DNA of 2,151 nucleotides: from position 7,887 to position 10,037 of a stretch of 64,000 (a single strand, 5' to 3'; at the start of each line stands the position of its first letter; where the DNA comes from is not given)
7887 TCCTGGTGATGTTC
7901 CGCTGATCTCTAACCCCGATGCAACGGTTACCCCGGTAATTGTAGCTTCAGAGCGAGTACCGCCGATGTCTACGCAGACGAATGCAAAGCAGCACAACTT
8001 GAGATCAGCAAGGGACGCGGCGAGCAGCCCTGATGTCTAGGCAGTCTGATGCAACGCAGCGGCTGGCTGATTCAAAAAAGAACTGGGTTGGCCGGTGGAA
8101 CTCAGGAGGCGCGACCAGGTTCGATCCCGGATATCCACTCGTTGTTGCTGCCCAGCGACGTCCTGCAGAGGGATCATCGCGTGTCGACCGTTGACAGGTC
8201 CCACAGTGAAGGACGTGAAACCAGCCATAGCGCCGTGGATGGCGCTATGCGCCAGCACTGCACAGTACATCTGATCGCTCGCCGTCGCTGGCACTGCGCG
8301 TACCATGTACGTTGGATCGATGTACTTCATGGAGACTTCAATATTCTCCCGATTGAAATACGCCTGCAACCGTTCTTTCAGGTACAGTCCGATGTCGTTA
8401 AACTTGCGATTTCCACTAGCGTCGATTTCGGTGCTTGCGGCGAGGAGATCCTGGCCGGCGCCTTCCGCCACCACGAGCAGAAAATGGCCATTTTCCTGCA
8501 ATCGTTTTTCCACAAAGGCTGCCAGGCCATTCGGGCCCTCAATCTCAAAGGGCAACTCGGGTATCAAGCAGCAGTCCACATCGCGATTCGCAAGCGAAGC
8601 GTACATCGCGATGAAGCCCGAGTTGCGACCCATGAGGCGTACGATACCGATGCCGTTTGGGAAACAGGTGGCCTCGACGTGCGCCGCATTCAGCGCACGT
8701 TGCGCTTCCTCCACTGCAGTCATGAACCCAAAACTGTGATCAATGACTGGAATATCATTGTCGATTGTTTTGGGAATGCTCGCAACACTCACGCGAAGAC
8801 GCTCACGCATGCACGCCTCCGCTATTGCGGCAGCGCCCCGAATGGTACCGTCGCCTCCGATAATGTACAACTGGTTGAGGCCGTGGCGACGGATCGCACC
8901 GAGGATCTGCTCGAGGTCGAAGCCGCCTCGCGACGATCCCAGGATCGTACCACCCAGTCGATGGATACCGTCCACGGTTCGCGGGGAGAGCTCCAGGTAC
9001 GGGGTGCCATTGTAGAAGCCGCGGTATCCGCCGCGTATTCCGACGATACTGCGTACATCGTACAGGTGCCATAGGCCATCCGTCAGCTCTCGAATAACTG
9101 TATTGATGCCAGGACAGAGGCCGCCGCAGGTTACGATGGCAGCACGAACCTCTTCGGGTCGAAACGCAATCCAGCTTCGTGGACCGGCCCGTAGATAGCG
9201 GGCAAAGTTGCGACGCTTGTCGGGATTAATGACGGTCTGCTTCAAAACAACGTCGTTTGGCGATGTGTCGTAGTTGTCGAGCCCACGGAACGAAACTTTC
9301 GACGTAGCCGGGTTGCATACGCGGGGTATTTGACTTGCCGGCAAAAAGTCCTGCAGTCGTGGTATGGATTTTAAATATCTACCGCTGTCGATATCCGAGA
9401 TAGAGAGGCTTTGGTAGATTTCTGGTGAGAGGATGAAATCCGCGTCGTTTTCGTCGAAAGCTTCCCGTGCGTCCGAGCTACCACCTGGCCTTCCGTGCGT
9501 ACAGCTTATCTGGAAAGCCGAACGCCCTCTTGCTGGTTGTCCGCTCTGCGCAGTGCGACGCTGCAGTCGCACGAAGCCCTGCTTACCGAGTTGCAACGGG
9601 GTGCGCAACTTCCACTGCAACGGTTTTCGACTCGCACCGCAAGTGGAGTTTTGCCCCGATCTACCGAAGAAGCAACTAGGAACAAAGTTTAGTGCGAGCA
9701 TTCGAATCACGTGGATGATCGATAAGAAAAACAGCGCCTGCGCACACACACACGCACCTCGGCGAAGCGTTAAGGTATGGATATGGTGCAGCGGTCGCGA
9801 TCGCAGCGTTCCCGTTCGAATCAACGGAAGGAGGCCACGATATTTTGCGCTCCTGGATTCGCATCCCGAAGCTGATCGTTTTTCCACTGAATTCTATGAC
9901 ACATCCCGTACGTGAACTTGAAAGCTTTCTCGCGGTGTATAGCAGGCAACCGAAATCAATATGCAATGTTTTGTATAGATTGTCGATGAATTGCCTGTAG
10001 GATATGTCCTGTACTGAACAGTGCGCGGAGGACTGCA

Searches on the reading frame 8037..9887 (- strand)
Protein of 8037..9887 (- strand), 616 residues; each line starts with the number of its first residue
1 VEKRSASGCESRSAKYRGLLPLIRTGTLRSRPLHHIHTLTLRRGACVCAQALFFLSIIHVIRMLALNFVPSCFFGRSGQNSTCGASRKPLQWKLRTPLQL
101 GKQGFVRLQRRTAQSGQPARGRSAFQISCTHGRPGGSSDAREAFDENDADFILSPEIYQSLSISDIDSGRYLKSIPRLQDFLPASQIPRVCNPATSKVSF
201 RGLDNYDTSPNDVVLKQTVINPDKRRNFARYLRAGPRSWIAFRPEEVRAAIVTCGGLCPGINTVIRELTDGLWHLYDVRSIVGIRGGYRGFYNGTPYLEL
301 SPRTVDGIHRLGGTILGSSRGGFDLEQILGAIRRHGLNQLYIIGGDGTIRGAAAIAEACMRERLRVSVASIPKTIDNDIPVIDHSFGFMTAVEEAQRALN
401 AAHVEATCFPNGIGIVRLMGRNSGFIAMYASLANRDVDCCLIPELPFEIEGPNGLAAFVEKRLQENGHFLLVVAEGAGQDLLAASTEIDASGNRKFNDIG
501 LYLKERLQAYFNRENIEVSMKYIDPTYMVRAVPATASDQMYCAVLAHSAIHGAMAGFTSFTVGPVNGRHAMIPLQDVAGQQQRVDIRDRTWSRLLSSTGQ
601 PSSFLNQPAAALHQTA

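Call 5: search_protein_families(library=pfam, proteins=[window:8037-9887:-], max_evalue=0.001)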
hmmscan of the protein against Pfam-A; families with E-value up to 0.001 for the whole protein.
window:8037-9887:- (616 aa): 1 family
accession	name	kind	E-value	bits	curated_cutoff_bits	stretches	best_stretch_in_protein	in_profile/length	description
PF00365.25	PFK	-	2.5e-57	194.8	30.9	1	248-551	1-275/277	Phosphofructokinase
